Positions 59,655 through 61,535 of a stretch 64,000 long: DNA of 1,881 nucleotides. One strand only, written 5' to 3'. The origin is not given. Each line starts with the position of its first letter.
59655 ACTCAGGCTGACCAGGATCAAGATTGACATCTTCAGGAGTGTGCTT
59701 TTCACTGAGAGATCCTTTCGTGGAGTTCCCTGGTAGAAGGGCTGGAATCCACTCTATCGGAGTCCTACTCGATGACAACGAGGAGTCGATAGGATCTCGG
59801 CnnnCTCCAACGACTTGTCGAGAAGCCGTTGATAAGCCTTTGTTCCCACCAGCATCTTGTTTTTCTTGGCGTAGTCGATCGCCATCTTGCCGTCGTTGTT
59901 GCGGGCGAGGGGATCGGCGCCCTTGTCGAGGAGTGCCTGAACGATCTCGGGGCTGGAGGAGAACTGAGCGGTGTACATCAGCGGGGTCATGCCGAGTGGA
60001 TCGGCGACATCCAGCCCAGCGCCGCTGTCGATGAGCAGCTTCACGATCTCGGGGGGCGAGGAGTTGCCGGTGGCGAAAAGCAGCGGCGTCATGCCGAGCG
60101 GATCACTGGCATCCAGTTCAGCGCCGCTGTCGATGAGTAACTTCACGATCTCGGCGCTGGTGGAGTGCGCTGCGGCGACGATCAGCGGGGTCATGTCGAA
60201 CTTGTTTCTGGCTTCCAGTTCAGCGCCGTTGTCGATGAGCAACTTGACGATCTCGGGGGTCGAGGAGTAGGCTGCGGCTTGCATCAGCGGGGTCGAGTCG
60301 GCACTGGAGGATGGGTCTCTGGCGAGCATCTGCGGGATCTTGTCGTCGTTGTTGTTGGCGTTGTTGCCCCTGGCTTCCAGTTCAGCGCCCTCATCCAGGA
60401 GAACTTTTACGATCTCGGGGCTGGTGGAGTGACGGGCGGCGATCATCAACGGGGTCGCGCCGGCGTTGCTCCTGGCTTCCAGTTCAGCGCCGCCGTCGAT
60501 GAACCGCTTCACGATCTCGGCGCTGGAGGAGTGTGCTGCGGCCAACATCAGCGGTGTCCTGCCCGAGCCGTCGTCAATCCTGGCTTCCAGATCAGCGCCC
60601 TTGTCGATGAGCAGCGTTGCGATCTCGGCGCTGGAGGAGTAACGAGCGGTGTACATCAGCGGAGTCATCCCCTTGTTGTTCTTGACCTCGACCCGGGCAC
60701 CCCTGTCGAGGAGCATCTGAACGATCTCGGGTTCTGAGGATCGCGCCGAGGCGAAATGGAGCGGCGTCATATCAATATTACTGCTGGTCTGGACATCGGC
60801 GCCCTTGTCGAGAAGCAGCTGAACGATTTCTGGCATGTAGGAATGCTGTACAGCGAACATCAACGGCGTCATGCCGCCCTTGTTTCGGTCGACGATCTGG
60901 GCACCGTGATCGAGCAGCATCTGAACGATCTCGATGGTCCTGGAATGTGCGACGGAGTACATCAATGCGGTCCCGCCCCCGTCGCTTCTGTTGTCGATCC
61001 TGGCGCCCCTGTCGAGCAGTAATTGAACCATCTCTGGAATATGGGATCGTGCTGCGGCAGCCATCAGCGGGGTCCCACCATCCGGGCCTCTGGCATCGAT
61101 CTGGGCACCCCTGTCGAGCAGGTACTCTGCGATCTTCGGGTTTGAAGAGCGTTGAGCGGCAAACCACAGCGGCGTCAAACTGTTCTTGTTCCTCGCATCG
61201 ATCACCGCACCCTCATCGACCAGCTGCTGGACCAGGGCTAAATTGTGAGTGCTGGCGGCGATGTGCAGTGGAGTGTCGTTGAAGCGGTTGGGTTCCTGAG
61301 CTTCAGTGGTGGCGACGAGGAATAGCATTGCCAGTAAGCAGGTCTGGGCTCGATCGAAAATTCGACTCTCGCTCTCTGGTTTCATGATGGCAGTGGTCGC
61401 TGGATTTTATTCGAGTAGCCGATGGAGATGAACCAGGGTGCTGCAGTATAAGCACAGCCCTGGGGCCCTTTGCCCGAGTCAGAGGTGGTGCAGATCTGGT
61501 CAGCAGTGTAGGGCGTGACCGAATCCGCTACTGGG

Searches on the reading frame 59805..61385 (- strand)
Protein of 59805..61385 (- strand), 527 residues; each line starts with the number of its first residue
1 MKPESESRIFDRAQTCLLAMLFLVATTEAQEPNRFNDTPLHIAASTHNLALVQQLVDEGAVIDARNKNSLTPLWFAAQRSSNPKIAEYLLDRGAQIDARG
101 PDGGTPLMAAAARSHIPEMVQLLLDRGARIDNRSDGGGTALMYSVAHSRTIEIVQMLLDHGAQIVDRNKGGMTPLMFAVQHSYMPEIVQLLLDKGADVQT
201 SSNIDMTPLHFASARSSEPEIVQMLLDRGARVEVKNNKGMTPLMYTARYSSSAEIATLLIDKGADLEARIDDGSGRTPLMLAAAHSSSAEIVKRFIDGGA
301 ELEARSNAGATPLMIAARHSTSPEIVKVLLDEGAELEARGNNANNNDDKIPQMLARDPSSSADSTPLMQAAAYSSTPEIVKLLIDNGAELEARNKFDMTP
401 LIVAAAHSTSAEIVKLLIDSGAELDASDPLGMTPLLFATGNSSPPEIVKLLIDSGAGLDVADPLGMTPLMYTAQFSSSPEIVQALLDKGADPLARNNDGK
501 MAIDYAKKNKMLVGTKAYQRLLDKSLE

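Call 50: search_protein_families(library=pfam, proteins=[window:59805-61385:-], max_evalue=0.001)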
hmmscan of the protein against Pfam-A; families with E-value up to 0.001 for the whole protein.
window:59805-61385:- (527 aa): 10 families
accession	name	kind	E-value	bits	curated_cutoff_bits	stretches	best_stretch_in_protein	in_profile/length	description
PF12796.13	Ank_2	-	6.5e-95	312.3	27.3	7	107-200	1-88/90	Ankyrin repeats (3 copies)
PF00023.36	Ank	-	1.8e-89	288.9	21.1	9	171-199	2-29/33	Ankyrin repeat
PF13637.12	Ank_4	-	2.2e-67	222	22.7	8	370-418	3-50/50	Ankyrin repeats (many copies)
PF13606.12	Ank_3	-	2.7e-59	189.6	22.3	0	171-199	2-29/30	Ankyrin repeat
PF13857.12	Ank_5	-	1.7e-52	175.3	27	6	462-506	13-56/56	Ankyrin repeats (many copies)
PF24521.3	Ank_KRIT1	-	6e-11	42.7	80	0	390-454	38-107/149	KRIT1 ankyrin-repeats domain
PF23745.1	ANK_LRRK2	-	3e-08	34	27.5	0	117-201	44-123/130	LRRK2 ANK repeat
PF03720.21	UDPG_MGDP_dh_C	-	1.9e-07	31.8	30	0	407-432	16-41/103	UDP-glucose/GDP-mannose dehydrogenase family, UDP binding domain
PF25508.1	TRPM2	-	3.4e-06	27.8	27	0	363-391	13-41/257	TRPM2-like domain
PF18055.7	RPN6_N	-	0.00067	20.4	26.5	0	140-167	63-90/117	26S proteasome regulatory subunit RPN6 N-terminal domain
